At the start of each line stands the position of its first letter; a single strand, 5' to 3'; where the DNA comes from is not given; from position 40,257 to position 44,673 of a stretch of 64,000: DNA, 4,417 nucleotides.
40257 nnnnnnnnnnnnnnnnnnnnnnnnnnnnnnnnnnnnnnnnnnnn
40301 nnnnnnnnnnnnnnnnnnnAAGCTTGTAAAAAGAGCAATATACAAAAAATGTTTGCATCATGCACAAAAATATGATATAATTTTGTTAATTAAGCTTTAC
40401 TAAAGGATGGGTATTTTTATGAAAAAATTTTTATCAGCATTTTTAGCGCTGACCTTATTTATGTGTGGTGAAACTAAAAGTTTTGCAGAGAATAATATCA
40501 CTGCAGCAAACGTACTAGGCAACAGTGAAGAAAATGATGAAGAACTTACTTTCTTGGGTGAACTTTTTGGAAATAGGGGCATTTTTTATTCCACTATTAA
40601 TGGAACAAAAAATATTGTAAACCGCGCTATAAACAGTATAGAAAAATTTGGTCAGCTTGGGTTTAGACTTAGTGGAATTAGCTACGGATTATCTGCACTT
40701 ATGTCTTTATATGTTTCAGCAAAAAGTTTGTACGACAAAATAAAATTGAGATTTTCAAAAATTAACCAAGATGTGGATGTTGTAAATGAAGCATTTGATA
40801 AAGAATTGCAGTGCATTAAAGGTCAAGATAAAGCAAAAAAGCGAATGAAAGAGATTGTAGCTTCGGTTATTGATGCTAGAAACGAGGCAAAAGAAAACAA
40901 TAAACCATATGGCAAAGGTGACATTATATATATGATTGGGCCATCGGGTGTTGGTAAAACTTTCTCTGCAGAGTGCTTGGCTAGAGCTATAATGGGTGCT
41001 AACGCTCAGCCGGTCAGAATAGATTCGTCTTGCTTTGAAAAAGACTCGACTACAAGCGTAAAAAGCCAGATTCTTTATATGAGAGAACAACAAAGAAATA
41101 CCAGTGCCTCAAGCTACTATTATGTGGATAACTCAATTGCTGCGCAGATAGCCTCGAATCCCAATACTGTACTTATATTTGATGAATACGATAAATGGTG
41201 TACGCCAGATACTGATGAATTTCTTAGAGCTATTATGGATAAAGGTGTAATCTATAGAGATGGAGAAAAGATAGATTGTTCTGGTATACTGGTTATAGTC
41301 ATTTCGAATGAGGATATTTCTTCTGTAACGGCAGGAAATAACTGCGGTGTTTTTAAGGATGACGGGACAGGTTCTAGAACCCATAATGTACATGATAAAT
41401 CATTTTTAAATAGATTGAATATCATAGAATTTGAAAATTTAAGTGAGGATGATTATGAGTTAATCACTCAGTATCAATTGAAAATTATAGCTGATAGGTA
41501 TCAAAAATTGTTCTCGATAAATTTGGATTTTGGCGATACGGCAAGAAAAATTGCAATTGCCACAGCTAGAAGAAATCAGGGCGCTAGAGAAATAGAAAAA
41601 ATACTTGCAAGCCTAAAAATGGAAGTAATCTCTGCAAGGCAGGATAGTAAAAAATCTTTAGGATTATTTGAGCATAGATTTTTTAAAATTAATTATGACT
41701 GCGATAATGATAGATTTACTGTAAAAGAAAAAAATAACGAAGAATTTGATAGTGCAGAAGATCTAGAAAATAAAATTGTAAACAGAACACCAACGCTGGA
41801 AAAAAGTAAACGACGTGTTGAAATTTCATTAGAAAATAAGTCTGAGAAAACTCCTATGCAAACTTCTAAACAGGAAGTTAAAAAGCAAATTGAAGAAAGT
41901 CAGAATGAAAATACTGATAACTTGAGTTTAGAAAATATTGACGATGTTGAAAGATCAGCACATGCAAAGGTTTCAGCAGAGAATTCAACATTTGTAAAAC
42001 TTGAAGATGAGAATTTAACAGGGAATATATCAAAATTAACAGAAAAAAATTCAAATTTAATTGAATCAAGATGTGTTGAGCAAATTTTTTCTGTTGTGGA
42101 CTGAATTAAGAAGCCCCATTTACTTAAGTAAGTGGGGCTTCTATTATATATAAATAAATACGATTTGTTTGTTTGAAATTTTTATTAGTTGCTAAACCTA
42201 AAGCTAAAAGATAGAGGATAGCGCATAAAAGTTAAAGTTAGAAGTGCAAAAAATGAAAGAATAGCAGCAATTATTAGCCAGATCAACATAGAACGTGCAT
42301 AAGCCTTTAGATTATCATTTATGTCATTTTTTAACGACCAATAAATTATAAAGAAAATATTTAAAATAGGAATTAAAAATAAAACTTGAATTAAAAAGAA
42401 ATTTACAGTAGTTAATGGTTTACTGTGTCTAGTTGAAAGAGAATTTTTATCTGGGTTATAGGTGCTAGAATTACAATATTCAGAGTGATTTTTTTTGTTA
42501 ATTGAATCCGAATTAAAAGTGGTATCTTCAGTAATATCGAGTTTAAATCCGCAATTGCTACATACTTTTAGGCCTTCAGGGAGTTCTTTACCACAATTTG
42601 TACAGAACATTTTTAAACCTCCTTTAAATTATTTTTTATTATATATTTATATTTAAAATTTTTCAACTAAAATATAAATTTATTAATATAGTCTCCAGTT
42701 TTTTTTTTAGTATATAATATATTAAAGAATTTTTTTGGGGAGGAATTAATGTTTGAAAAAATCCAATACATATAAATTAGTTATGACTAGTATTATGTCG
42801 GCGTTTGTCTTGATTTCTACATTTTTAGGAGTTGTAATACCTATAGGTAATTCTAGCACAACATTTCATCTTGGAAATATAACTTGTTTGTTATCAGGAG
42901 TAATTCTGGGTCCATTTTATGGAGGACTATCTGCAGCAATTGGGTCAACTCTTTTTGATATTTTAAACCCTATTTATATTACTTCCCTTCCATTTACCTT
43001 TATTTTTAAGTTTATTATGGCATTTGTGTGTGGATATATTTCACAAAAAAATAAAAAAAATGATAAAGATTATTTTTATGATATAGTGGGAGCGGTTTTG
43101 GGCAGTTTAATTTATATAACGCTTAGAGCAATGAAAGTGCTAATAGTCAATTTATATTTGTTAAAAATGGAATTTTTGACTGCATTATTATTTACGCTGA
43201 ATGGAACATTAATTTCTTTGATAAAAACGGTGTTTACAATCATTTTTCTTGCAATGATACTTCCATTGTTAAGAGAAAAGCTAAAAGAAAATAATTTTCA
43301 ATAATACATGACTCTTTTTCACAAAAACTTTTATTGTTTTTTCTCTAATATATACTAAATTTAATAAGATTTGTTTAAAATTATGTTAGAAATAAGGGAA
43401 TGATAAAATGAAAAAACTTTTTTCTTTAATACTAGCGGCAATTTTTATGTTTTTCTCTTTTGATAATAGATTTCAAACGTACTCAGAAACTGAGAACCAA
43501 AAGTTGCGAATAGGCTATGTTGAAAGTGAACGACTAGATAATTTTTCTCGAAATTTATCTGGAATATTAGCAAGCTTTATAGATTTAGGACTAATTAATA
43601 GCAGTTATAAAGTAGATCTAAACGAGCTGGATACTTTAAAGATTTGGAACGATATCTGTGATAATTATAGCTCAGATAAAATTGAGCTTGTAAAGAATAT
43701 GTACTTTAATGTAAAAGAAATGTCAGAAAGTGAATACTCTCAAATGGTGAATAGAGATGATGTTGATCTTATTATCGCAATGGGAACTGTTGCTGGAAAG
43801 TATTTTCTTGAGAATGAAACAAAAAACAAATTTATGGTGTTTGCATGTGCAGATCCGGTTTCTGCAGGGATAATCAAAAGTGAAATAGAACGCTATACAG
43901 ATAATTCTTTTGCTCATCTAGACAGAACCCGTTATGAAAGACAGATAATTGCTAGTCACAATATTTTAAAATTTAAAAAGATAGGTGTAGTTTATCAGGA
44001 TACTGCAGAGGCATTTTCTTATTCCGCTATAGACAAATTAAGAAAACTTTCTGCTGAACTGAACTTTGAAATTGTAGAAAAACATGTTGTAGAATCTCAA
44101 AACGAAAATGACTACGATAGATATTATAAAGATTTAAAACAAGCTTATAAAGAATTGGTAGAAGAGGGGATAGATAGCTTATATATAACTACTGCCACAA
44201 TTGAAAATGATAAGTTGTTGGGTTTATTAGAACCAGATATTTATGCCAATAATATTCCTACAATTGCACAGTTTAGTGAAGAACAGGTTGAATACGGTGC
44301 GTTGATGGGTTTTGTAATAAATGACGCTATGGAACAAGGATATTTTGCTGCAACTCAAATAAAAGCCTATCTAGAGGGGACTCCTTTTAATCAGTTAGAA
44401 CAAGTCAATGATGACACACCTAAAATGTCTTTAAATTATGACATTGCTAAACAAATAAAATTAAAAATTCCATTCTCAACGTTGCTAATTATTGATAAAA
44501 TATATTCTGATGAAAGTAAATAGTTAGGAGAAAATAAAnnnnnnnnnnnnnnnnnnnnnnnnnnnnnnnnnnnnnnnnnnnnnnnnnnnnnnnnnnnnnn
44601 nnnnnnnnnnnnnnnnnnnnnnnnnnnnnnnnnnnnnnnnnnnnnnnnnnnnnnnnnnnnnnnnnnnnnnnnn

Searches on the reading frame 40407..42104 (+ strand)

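Call 54: search_protein_families(library=pfam, proteins=[window:40407-42104:+], max_evalue=0.00001)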
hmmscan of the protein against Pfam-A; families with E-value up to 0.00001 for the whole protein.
window:40407-42104:+ (565 aa): 3 families
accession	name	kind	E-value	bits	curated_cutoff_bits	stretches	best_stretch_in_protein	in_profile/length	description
PF07724.20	AAA_2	-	5.2e-11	43.3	27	1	174-338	6-164/166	AAA domain (Cdc48 subfamily)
PF00004.35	AAA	-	1.8e-07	32.1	21.2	1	174-302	1-110/131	ATPase family associated with various cellular activities (AAA)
PF13401.12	AAA_22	-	4.6e-06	27.4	27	0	172-278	6-109/130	AAA domain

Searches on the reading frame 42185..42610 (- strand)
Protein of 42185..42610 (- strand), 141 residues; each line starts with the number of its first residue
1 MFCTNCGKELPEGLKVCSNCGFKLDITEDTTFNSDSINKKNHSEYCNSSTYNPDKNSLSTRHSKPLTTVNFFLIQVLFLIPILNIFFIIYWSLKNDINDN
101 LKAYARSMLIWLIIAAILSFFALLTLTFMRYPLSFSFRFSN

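Call 101: search_protein_families(library=pfam, proteins=[window:42185-42610:-], max_evalue=0.000001)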
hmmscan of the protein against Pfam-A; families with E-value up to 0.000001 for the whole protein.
window:42185-42610:- (141 aa): 1 family
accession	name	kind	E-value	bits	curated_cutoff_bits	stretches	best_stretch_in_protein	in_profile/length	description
PF13240.11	Zn_Ribbon_1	-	2.7e-07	30.6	25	1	2-24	1-23/23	zinc-ribbon domain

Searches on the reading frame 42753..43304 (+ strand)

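Call 101: search_protein_families(library=pfam, proteins=[window:42753-43304:+], max_evalue=0.000001)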
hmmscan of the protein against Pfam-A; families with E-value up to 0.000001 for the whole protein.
window:42753-43304:+ (183 aa): 2 families
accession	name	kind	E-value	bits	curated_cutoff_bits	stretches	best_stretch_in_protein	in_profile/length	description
PF07155.17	ECF-ribofla_trS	-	1.8e-28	100.1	26.7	1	4-170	2-167/172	ECF-type riboflavin transporter, S component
PF12822.12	ECF_trnsprt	-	4.8e-11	43.4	30.7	1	8-170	2-165/169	ECF transporter, substrate-specific component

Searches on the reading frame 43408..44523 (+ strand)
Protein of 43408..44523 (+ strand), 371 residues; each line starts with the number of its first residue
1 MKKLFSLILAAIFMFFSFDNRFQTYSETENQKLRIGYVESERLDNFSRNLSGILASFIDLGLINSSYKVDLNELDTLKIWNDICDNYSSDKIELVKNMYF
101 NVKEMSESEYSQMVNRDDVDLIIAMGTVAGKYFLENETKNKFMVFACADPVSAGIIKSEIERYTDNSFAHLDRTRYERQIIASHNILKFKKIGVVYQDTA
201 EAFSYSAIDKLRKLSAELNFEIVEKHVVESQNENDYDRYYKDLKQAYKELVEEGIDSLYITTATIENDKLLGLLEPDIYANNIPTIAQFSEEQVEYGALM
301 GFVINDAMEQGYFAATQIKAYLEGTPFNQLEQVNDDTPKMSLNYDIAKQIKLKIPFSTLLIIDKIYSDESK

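Call 101: search_protein_families(library=pfam, proteins=[window:43408-44523:+], max_evalue=0.000001)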
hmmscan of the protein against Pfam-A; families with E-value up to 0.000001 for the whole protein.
window:43408-44523:+ (371 aa): 1 family
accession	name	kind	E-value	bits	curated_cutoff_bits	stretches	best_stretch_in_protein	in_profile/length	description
PF04392.18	ABC_sub_bind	-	5.5e-17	62.4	25.9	1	96-355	33-282/293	ABC transporter substrate binding protein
